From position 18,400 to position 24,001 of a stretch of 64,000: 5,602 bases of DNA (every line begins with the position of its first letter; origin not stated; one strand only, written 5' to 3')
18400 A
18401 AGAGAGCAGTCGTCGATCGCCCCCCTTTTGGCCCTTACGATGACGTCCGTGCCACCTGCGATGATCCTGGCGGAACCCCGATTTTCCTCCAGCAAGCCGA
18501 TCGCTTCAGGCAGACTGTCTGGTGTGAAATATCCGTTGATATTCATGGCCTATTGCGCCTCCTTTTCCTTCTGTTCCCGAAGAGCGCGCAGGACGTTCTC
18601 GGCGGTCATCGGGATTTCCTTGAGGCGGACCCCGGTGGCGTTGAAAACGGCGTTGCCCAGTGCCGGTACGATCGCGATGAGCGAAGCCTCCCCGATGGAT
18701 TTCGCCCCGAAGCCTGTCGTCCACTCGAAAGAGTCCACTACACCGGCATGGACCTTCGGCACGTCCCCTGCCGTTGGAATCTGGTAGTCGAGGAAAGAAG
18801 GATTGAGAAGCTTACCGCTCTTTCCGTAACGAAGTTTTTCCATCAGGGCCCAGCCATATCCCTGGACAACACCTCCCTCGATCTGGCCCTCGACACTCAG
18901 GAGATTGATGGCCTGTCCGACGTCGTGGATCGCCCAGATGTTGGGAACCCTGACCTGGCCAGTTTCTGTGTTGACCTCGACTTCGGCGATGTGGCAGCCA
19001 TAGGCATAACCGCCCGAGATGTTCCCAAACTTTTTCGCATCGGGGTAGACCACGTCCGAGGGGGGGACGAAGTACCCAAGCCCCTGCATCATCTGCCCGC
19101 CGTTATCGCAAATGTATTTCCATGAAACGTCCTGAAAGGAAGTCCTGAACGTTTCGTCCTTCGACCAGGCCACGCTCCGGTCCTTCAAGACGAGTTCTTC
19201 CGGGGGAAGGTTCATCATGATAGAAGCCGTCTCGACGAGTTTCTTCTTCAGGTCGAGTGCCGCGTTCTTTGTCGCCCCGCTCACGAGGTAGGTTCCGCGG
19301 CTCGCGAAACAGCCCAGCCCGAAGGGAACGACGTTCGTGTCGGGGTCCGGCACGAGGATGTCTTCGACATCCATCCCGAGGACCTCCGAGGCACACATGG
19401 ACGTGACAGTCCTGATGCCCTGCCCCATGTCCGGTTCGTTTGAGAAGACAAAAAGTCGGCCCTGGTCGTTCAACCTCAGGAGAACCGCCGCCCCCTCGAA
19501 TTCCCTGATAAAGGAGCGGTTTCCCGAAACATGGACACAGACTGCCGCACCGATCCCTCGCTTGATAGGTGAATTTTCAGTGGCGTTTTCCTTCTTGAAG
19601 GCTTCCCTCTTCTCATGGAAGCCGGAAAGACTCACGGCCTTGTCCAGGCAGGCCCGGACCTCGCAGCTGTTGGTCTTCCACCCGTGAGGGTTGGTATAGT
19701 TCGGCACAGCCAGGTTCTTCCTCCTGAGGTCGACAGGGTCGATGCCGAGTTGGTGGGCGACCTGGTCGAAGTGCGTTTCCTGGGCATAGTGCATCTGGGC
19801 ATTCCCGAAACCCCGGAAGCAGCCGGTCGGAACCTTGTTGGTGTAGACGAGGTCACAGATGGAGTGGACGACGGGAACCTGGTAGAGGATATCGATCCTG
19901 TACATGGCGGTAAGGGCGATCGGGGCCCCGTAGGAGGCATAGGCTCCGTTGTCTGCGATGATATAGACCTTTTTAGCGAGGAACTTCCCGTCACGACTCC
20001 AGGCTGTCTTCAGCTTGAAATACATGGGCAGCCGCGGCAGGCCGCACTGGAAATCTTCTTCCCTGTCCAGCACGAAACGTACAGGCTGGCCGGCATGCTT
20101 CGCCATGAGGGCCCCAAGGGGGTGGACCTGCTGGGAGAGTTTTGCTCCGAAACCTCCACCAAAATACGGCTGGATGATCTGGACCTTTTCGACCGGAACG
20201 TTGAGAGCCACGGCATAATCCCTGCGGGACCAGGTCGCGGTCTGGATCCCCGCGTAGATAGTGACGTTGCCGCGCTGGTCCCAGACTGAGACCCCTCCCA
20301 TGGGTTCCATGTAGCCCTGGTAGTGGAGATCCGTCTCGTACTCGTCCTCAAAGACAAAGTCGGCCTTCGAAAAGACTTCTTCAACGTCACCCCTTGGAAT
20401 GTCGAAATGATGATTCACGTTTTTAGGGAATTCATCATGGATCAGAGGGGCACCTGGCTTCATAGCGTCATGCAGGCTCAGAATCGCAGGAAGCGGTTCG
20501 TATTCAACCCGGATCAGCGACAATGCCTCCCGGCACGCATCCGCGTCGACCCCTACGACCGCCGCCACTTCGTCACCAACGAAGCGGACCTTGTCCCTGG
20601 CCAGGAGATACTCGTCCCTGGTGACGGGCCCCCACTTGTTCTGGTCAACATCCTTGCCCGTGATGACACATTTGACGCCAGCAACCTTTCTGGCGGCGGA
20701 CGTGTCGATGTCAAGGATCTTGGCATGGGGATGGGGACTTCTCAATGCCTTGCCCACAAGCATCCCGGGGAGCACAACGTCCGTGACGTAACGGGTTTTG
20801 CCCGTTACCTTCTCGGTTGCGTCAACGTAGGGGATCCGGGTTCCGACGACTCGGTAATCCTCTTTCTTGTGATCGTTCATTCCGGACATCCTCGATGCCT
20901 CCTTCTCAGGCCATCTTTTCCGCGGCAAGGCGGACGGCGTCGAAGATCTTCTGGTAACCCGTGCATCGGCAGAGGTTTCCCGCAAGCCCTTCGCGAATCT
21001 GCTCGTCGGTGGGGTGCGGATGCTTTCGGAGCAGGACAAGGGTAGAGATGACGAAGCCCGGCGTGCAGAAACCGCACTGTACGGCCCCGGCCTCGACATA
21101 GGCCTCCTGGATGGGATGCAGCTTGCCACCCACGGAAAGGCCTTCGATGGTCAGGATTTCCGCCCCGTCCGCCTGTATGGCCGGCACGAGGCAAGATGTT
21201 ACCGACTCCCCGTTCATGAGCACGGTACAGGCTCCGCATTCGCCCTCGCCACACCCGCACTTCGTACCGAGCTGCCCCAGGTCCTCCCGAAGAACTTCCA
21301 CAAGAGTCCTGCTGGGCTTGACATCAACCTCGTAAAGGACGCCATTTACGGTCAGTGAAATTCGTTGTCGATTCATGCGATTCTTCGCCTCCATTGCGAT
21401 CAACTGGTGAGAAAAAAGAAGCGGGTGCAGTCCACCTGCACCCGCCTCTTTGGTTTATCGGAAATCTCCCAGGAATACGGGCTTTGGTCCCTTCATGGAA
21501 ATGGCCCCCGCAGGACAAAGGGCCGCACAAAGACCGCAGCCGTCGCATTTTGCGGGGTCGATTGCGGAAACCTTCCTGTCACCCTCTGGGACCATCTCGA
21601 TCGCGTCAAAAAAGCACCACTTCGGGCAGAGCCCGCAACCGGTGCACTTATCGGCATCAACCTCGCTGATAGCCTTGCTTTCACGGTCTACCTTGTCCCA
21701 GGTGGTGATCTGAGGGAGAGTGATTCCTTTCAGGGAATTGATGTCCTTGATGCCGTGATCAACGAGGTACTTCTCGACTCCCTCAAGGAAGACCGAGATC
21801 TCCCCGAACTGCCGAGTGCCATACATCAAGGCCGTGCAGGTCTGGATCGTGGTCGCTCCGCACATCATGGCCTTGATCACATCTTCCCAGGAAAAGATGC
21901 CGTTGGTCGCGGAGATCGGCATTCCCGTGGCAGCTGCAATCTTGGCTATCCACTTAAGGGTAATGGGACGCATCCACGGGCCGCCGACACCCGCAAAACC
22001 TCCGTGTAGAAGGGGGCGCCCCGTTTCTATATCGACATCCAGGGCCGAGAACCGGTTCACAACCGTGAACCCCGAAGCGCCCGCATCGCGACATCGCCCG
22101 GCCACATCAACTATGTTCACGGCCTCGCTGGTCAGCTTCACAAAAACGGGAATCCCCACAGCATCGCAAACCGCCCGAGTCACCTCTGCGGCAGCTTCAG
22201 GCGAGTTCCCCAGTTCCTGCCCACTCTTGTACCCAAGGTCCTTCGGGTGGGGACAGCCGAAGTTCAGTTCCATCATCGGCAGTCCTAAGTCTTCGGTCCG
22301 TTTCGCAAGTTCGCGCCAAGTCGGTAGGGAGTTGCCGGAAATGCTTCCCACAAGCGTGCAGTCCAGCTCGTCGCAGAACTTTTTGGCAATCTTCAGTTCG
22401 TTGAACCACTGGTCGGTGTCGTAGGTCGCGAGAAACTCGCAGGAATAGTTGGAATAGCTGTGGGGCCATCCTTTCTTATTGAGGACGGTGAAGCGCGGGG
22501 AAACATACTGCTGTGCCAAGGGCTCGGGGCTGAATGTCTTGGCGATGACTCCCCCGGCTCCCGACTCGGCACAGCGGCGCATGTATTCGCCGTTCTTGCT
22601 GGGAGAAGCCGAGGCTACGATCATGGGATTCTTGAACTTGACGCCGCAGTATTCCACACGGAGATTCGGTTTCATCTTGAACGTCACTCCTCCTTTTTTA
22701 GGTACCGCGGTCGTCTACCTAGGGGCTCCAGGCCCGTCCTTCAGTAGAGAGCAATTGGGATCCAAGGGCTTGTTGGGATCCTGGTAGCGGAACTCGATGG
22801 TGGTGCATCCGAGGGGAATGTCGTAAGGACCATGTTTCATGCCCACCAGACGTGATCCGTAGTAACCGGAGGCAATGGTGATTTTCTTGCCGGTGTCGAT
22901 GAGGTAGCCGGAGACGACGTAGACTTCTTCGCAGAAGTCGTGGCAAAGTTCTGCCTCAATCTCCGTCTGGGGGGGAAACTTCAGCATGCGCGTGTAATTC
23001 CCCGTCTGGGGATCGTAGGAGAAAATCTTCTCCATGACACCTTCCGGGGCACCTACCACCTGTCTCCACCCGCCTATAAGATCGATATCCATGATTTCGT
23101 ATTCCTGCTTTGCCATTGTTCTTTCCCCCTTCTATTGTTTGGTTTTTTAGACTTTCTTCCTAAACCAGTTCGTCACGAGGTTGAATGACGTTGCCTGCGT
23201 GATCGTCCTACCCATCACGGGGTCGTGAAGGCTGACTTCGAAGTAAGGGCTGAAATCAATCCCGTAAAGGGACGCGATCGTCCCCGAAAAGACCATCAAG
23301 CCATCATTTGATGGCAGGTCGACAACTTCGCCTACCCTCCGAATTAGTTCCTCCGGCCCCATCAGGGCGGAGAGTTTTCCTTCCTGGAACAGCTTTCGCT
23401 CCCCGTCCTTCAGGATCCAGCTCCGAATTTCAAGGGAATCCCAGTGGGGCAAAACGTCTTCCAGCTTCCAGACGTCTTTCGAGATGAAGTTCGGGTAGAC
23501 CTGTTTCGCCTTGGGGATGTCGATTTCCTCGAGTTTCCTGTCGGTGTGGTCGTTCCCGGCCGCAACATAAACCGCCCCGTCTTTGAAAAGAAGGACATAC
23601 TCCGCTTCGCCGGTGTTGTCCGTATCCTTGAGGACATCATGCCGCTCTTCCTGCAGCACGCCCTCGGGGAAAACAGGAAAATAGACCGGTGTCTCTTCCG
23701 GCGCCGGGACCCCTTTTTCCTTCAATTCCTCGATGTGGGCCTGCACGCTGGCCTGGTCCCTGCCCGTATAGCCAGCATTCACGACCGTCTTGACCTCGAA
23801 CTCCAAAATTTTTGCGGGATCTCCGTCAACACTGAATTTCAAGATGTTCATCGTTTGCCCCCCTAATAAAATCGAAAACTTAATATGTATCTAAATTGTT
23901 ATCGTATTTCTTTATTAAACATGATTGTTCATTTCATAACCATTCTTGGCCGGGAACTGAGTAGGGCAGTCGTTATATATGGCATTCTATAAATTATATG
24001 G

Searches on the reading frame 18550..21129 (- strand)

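Call 10: search_protein_families(library=pfam, proteins=[window:18550-21129:-])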
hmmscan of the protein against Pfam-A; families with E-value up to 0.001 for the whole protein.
window:18550-21129:- (859 aa): 3 families
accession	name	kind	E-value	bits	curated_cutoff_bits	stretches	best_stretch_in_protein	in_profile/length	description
PF20256.3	MoCoBD_2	-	1.2e-75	255.1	27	1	498-791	2-283/283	Molybdopterin cofactor-binding domain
PF02738.23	MoCoBD_1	-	3.7e-71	239.5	27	1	230-473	1-244/244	Molybdopterin cofactor-binding domain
PF01315.27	Ald_Xan_dh_C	-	4.8e-30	104.5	31.3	1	109-214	1-110/110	Aldehyde oxidase and xanthine dehydrogenase, a/b hammerhead domain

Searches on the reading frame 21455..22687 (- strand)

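Call 10: search_protein_families(library=pfam, proteins=[window:21455-22687:-])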
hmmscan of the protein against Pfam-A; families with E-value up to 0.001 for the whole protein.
window:21455-22687:- (410 aa): 12 families
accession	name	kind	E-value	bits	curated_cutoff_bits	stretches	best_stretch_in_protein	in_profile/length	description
PF01180.27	DHO_dh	-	1.7e-27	96.8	27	1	9-291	2-276/291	Dihydroorotate dehydrogenase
PF14697.11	Fer4_21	-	5.7e-12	46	35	2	342-398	2-59/59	4Fe-4S dicluster domain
PF01207.24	Dus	-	1.6e-10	41.1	20.4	1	120-275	64-204/311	Dihydrouridine synthase (Dus)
PF00037.32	Fer4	-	1.7e-10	40.7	21.1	1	376-397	3-24/24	4Fe-4S binding domain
PF12838.12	Fer4_7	-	4.9e-10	40.1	27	1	347-395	1-52/52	4Fe-4S dicluster domain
PF12837.12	Fer4_6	-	2e-09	37.4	25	1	374-396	2-24/24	4Fe-4S binding domain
PF25160.1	LdpA_Fe-S-bd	-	7.2e-08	32.5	27.6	0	376-399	23-46/49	LdpA Fe-S cluster-binding domain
PF13187.11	Fer4_9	-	3.8e-06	27.3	27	1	347-396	1-52/52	4Fe-4S dicluster domain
PF12797.12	Fer4_2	-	1.7e-05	24.9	24.5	0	375-393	4-22/22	4Fe-4S binding domain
PF13237.11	Fer4_10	-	1.9e-05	24.9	25.5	1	343-392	4-53/53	4Fe-4S dicluster domain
PF13459.11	Fer4_15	-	2.2e-05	25.5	22.4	0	376-392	3-19/66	4Fe-4S single cluster domain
PF13484.11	Fer4_16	-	0.00017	22.7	30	0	380-399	1-20/66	4Fe-4S double cluster binding domain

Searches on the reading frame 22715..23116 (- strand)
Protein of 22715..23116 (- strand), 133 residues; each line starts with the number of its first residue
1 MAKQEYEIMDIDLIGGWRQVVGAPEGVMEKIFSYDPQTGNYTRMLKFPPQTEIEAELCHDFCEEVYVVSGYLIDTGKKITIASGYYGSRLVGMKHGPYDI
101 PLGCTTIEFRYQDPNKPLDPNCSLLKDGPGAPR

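Call 10: search_protein_families(library=pfam, proteins=[window:22715-23116:-])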
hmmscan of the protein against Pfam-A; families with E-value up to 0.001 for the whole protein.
window:22715-23116:- (133 aa): 1 family
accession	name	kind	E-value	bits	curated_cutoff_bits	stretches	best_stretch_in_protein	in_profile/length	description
PF12973.13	Cupin_7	-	2.6e-05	24.4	27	1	23-99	16-89/105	ChrR Cupin-like domain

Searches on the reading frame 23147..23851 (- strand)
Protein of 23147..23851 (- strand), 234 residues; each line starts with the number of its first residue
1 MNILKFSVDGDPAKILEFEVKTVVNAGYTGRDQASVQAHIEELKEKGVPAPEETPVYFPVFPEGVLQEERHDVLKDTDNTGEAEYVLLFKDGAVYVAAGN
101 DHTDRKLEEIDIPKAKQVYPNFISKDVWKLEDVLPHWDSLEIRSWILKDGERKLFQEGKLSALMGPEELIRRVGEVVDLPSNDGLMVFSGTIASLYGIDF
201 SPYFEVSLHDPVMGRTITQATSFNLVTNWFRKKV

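Call 10: search_protein_families(library=pfam, proteins=[window:23147-23851:-])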
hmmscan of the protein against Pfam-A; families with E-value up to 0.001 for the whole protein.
window:23147-23851:- (234 aa): 1 family
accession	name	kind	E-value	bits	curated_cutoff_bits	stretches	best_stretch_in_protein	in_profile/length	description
PF11010.13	DUF2848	-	3.8e-58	196.8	23.4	1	26-219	1-192/194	Protein of unknown function (DUF2848)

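Call 17: find_encoding_contigs(protein=window:23147-23851:-, flank=10000, max_places=10)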
Protein window:23147-23851:- (234 aa): 6 contigs read that carry it; 4 places shown.
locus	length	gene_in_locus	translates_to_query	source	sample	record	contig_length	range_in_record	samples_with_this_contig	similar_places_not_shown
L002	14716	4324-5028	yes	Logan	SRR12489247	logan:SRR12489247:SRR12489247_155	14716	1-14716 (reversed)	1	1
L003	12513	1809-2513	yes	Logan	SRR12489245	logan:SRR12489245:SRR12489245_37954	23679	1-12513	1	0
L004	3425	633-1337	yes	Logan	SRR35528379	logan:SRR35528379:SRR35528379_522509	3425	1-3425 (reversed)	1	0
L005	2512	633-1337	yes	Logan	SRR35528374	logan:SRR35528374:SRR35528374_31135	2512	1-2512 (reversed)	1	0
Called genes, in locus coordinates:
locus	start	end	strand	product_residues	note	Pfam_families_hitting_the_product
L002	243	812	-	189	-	PF00589:Phage_integrase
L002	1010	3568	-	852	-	PF04851:ResIII (weak), PF00270:DEAD, PF00271:Helicase_C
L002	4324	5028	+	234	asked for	PF11010:DUF2848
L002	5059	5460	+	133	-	-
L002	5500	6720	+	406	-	PF01180:DHO_dh, PF01207:Dus, PF12797:Fer4_2 (faint), PF12838:Fer4_7, PF13187:Fer4_9 (weak), PF14697:Fer4_21, PF00037:Fer4 (weak), PF12837:Fer4_6 (weak), +2 more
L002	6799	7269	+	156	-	PF13085:Fer2_3 (weak), PF00111:Fer2, PF01799:Fer2_2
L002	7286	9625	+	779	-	PF01315:Ald_Xan_dh_C, PF02738:MoCoBD_1, PF20256:MoCoBD_2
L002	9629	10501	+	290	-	PF00941:FAD_binding_5, PF03450:CO_deh_flav_C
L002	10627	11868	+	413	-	PF03594:BenE, PF16983:MFS_MOT1 (weak)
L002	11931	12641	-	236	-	PF00300:His_Phos_1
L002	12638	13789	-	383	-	PF12804:NTP_transf_3, PF01966:HD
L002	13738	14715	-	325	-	?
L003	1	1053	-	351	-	?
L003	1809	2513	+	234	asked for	PF11010:DUF2848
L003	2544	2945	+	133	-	-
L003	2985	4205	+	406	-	PF01180:DHO_dh, PF01207:Dus, PF12797:Fer4_2 (faint), PF12838:Fer4_7, PF13187:Fer4_9 (weak), PF14697:Fer4_21, PF00037:Fer4 (weak), PF12837:Fer4_6 (weak), +2 more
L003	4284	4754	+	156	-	PF13085:Fer2_3 (weak), PF00111:Fer2, PF01799:Fer2_2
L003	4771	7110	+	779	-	PF01315:Ald_Xan_dh_C, PF02738:MoCoBD_1, PF20256:MoCoBD_2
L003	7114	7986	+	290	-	PF00941:FAD_binding_5, PF03450:CO_deh_flav_C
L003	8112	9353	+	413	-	PF03594:BenE, PF16983:MFS_MOT1 (weak)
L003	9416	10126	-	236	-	PF00300:His_Phos_1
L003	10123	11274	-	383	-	PF12804:NTP_transf_3, PF01966:HD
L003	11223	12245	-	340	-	PF00994:MoCF_biosynth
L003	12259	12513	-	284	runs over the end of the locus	PF02625:XdhC_CoxI, PF13478:XdhC_C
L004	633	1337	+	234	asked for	PF11010:DUF2848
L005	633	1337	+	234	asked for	PF11010:DUF2848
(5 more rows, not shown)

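Call 45: find_homologous_proteins(query=window:23147-23851:-, max_evalue=1e-30)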
Query window:23147-23851:- (234 aa): 717 proteins with E <= 1e-30 among 1205 candidates; the best 120 are listed.
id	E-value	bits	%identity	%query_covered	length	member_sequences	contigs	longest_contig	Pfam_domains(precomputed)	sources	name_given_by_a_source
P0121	1.8e-153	527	100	100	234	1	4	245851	PF11010.14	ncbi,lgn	-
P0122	7.2e-114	397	72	100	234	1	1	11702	PF11010.14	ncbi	ncbi:MAG: DUF2848 domain-containing protein [Thermovirga sp.]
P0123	1.2e-110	386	72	100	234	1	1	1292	PF11010.14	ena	-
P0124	1.8e-110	386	71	100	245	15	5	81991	PF11010.14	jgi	-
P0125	1.1e-109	383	72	100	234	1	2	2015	PF11010.14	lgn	-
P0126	1.2e-109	383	70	100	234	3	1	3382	PF11010.14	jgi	jgi:hypothetical protein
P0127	2.4e-109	382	72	100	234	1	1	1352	PF11010.14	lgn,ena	-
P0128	2.5e-108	379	71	100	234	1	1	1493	PF11010.14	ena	-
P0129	1.9e-106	373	68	100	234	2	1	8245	PF11010.14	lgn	-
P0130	2.5e-106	372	69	100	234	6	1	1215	PF11010.14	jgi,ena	-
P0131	1.8e-103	363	69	100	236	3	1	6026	PF11010.14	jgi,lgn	jgi:hypothetical protein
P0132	2.7e-80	287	53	99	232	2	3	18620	PF11010.14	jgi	-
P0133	6.9e-80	286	53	99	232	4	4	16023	PF11010.14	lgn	-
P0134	7.4e-80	286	52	100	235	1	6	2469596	PF11010.14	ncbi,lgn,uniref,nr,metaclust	ncbi:DUF2848 family protein [Acetohalobium arabaticum]|uniref:DUF2848 domain-containing protein n=1 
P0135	4.0e-79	283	54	93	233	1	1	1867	PF11010.14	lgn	-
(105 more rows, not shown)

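Call 46: find_encoding_contigs(protein=P0124, flank=10000, max_places=6)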
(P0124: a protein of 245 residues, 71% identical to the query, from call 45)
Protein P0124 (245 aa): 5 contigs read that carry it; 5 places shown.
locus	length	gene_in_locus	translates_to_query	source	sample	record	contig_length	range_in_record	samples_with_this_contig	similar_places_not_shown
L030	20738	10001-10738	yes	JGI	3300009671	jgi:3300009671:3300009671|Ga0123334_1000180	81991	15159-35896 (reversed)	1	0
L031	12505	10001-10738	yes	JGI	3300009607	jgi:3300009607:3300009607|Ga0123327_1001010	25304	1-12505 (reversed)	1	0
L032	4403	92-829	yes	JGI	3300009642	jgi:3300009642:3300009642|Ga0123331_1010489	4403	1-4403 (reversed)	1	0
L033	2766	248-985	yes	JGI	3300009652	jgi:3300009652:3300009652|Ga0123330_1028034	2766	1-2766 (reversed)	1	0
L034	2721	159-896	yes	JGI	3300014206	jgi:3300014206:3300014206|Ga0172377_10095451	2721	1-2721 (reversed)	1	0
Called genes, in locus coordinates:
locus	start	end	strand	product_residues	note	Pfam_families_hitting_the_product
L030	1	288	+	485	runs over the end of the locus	PF00753:Lactamase_B, PF00581:Rhodanese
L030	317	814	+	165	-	PF04143:Sulf_transp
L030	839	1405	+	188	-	PF04143:Sulf_transp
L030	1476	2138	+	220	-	PF14014:DUF4230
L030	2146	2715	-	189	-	PF12724:Flavodoxin_5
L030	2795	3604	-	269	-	PF05552:MS_channel_1st_1, PF21088:MS_channel_1st (weak), PF00924:MS_channel_2nd, PF21082:MS_channel_3rd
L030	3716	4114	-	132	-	PF00691:OmpA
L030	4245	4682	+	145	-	PF10604:Polyketide_cyc2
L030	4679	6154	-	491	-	PF03553:Na_H_antiporter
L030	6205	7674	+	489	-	PF08323:Glyco_transf_5, PF13579:Glyco_trans_4_4 (weak), PF13439:Glyco_transf_4 (weak), PF00534:Glycos_transf_1, PF13692:Glyco_trans_1_4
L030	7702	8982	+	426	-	PF00483:NTP_transferase, PF24894:Hexapep_GlmU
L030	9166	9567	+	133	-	PF02082:Rrf2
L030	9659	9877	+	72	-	-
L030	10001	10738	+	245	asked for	PF11010:DUF2848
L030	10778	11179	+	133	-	PF12973:Cupin_7 (weak)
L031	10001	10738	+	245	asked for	PF11010:DUF2848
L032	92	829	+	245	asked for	PF11010:DUF2848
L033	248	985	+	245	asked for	PF11010:DUF2848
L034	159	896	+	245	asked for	PF11010:DUF2848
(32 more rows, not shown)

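Call 47: find_encoding_contigs(protein=P0122, flank=10000, max_places=4)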
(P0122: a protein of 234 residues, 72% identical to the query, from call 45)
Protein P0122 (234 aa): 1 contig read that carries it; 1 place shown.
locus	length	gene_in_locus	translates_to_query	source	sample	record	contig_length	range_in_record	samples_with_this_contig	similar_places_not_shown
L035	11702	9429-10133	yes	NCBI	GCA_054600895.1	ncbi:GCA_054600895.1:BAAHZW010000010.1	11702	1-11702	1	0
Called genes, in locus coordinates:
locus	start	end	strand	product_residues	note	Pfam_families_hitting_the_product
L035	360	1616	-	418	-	PF00330:Aconitase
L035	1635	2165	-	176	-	PF00694:Aconitase_C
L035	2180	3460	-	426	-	PF00330:Aconitase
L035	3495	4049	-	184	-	PF01966:HD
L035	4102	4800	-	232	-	PF00392:GntR, PF07729:FCD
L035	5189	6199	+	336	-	PF04069:OpuAC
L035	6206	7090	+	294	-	PF00005:ABC_tran, PF13304:AAA_21 (weak)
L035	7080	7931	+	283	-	PF00528:BPD_transp_1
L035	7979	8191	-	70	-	-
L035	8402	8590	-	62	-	-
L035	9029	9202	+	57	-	-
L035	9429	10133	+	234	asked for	PF11010:DUF2848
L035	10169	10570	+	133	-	PF12973:Cupin_7 (weak)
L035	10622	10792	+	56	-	-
